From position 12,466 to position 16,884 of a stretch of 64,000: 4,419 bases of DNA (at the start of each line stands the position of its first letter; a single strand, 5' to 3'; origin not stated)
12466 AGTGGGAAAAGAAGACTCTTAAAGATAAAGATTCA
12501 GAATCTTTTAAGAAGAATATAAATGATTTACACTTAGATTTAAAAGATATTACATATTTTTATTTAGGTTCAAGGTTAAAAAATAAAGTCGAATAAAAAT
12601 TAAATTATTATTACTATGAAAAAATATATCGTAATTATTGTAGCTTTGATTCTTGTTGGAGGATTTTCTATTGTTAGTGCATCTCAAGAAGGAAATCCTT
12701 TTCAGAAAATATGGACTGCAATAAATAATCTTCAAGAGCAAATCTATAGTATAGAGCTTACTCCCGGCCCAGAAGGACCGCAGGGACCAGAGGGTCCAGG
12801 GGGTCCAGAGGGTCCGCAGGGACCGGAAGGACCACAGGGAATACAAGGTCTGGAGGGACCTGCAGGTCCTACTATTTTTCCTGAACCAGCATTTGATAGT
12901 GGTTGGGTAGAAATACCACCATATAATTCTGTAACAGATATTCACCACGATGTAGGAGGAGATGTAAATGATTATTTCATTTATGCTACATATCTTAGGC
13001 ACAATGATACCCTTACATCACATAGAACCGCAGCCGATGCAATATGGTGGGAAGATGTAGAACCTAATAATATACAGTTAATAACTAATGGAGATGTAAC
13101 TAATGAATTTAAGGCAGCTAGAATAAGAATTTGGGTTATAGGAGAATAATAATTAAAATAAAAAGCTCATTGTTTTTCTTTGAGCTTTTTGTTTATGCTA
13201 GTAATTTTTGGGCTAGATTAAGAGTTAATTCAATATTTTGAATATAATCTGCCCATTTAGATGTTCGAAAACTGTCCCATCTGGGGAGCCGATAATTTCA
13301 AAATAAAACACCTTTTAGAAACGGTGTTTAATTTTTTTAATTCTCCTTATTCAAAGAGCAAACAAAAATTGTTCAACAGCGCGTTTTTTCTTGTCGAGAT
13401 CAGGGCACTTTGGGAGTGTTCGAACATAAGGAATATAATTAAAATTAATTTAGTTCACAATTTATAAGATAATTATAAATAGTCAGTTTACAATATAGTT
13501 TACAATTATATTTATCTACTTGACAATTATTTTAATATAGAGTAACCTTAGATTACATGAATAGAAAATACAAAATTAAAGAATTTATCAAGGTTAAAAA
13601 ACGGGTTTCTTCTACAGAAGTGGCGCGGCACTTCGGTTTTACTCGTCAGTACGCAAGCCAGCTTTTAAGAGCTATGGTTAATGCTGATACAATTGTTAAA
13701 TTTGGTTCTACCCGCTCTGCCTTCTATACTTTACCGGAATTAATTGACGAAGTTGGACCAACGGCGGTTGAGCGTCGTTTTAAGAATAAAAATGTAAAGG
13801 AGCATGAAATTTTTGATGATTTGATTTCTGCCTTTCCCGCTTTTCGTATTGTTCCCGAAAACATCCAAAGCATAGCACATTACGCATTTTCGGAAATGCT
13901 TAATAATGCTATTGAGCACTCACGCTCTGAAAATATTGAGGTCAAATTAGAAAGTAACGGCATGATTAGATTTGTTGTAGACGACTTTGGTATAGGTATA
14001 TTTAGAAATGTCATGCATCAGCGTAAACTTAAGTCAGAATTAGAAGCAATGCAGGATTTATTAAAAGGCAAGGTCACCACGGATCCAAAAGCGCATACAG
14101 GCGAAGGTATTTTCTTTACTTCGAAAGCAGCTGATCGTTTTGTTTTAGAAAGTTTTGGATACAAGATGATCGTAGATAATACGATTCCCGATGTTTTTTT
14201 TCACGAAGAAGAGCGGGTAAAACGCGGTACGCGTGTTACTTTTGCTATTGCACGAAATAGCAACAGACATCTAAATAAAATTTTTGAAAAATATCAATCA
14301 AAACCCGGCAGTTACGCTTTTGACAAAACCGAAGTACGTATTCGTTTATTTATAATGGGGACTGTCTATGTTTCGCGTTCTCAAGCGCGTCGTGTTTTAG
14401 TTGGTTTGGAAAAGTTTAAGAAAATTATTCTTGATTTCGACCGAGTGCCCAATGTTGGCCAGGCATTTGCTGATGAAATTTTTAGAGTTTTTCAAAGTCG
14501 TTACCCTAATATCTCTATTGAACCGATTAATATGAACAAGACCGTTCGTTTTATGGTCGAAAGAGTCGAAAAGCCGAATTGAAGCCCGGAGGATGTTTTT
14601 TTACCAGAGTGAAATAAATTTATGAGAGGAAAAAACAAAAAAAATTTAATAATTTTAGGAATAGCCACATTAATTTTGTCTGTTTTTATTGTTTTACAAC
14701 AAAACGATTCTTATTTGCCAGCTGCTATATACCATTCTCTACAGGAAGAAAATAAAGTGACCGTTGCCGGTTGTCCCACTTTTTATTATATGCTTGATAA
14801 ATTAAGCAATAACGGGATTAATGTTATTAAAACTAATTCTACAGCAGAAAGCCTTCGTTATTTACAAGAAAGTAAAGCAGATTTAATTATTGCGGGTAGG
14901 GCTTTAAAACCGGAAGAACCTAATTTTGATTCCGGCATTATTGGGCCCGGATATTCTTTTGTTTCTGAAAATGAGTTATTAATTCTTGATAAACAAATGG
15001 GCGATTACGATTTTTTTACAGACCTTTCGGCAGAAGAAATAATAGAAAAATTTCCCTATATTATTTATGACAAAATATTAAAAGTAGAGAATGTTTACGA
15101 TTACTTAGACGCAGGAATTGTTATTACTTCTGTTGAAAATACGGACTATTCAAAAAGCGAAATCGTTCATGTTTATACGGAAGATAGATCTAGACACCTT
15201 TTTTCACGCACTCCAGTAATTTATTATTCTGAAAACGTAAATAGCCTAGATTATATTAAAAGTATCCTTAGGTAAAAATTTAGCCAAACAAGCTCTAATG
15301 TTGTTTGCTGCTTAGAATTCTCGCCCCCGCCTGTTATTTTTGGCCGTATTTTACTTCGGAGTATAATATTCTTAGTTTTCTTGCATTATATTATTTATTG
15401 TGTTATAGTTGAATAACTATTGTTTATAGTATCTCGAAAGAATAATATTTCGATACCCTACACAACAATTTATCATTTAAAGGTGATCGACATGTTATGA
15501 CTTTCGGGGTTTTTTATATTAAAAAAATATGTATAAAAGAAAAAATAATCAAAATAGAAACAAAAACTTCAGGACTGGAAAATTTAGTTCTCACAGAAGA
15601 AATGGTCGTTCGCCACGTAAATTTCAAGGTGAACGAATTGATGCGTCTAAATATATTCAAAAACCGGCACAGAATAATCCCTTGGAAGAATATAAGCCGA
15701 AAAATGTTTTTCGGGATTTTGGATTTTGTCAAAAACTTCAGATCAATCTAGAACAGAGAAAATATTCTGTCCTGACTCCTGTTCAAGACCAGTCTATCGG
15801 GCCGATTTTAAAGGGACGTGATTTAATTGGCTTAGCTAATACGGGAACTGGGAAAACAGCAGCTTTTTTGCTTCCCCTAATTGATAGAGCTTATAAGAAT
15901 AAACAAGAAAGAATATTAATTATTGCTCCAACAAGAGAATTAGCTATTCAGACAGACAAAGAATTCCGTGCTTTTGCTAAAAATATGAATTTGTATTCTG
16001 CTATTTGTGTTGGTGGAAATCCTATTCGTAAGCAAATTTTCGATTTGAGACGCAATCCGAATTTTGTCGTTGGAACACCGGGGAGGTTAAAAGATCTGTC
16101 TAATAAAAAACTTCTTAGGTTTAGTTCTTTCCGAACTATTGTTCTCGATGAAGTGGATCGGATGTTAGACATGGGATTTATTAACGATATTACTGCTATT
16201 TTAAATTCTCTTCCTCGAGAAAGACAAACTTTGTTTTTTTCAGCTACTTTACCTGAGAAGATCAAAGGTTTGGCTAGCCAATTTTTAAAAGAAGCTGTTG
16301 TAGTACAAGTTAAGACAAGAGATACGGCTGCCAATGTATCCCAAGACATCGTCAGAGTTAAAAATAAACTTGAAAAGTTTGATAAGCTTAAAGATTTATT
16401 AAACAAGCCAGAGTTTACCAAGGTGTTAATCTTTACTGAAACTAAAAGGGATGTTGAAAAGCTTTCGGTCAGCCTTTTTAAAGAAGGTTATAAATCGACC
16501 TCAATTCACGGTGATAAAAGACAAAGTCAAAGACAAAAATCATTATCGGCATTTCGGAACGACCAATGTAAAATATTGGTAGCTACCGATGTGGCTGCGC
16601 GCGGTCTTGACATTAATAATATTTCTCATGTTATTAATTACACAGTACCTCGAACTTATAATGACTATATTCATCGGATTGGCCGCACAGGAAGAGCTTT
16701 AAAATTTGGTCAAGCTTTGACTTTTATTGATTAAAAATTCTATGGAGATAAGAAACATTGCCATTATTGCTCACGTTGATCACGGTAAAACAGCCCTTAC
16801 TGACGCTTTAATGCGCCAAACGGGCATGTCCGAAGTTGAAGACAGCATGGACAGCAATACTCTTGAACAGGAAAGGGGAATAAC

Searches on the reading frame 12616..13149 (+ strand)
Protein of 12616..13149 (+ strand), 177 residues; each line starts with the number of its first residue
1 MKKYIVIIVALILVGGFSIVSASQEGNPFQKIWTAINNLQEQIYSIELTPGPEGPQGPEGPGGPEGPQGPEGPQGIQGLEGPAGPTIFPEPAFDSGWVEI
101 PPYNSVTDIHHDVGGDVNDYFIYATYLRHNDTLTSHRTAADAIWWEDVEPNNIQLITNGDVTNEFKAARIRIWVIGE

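Call 72: search_protein_families(library=pfam, proteins=[window:12616-13149:+], max_evalue=0.0001)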
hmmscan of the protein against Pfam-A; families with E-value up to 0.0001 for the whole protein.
window:12616-13149:+ (177 aa): 1 family
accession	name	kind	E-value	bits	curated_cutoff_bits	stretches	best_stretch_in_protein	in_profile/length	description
PF01391.23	Collagen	-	4.2e-05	23.7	27.2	1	51-84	10-43/60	Collagen triple helix repeat (20 copies)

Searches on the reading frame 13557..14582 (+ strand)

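Call 72: search_protein_families(library=pfam, proteins=[window:13557-14582:+], max_evalue=0.0001)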
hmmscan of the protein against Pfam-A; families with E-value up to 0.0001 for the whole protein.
window:13557-14582:+ (341 aa): 3 families
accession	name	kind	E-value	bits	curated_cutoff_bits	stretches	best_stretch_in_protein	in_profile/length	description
PF14213.11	DUF4325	-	7.5e-15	54.8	23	1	276-330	1-63/64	STAS-like domain of unknown function (DUF4325)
PF02518.31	HATPase_c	-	1.4e-07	32.3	26.4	1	107-231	6-107/111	Histidine kinase-, DNA gyrase B-, and HSP90-like ATPase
PF13581.12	HATPase_c_2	-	3.8e-06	27.4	27.4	1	106-197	31-114/127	Histidine kinase-like ATPase domain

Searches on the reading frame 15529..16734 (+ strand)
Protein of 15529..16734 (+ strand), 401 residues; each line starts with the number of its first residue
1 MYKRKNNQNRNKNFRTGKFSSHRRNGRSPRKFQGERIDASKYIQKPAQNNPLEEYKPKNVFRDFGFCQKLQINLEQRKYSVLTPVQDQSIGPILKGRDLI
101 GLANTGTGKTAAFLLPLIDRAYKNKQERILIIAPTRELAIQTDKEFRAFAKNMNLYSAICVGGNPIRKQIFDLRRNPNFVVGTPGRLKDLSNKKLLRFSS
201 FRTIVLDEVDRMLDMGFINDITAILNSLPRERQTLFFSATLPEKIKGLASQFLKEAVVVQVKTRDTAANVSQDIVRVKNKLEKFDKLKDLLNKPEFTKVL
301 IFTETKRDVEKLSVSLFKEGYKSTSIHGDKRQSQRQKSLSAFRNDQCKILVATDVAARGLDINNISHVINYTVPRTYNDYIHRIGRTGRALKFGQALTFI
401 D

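Call 73: search_protein_families(library=pfam, proteins=[window:15529-16734:+], max_evalue=0.0001)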
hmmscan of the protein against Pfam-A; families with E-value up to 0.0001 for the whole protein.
window:15529-16734:+ (401 aa): 3 families
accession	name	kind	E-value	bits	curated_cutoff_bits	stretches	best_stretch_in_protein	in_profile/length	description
PF00270.35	DEAD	-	1e-47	162.4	26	1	83-246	1-165/167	DEAD/DEAH box helicase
PF00271.37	Helicase_C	-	4.9e-35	120.6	23.5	1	282-390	1-109/110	Helicase conserved C-terminal domain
PF04851.21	ResIII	-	1.2e-12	48.5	22.5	1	103-242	30-163/164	Type III restriction enzyme, res subunit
